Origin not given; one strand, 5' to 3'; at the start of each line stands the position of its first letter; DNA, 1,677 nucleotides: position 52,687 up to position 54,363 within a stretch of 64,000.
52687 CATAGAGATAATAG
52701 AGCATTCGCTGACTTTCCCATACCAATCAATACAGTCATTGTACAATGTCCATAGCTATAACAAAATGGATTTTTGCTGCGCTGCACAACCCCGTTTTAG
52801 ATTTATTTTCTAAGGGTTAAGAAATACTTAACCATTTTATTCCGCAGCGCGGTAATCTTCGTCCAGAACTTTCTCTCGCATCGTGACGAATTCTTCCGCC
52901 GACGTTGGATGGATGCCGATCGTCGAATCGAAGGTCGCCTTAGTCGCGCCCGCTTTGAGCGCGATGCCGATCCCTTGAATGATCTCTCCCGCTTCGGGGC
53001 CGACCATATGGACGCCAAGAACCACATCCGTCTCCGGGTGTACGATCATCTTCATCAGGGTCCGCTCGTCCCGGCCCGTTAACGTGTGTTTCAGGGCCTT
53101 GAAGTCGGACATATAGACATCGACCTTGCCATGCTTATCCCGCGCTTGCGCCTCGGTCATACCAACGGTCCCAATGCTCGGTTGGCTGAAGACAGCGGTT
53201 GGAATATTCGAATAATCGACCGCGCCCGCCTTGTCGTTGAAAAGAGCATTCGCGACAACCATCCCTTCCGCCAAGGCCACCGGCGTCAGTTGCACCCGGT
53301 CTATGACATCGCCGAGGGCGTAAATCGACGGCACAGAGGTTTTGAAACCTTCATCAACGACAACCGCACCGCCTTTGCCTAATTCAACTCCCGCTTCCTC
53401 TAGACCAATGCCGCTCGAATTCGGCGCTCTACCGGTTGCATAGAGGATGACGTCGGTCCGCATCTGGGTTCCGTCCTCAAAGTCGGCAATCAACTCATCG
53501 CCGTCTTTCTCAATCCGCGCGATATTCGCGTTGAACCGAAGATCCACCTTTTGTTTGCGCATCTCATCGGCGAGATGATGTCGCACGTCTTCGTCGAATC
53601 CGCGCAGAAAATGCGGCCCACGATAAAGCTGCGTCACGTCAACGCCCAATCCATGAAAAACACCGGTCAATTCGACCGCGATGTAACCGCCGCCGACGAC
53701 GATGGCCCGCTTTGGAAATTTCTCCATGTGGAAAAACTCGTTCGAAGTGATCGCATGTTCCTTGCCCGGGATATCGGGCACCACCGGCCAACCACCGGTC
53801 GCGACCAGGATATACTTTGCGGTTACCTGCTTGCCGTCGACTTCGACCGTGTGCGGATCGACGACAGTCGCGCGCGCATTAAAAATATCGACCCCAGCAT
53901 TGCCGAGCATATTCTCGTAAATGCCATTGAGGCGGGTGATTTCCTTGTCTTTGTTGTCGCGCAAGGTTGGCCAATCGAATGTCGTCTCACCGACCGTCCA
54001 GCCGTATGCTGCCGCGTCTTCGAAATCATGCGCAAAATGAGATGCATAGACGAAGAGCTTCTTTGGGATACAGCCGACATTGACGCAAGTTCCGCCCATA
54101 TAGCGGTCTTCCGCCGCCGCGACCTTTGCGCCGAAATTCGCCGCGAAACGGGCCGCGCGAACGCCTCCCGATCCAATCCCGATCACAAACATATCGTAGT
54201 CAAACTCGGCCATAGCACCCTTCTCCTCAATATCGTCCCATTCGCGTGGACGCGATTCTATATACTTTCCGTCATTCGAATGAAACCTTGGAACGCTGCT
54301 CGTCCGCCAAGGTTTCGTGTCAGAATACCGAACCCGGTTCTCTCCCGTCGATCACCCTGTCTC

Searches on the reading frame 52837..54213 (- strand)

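Call 36: search_protein_families(library=pfam, proteins=[window:52837-54213:-], max_evalue=0.00001)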
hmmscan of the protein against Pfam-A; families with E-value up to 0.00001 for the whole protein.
window:52837-54213:- (458 aa): 4 families
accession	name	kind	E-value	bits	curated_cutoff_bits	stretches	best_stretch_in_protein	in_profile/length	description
PF07992.20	Pyr_redox_2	-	1.6e-74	251.4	26.1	1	6-317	1-291/291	Pyridine nucleotide-disulphide oxidoreductase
PF02852.28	Pyr_redox_dim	-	3.1e-37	127.6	25.3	1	337-445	1-109/110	Pyridine nucleotide-disulphide oxidoreductase, dimerisation domain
PF00070.33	Pyr_redox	-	6.9e-21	75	22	1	169-240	1-72/82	Pyridine nucleotide-disulphide oxidoreductase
PF13738.12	Pyr_redox_3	-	1.7e-17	64.1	30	1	121-301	114-305/305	Pyridine nucleotide-disulphide oxidoreductase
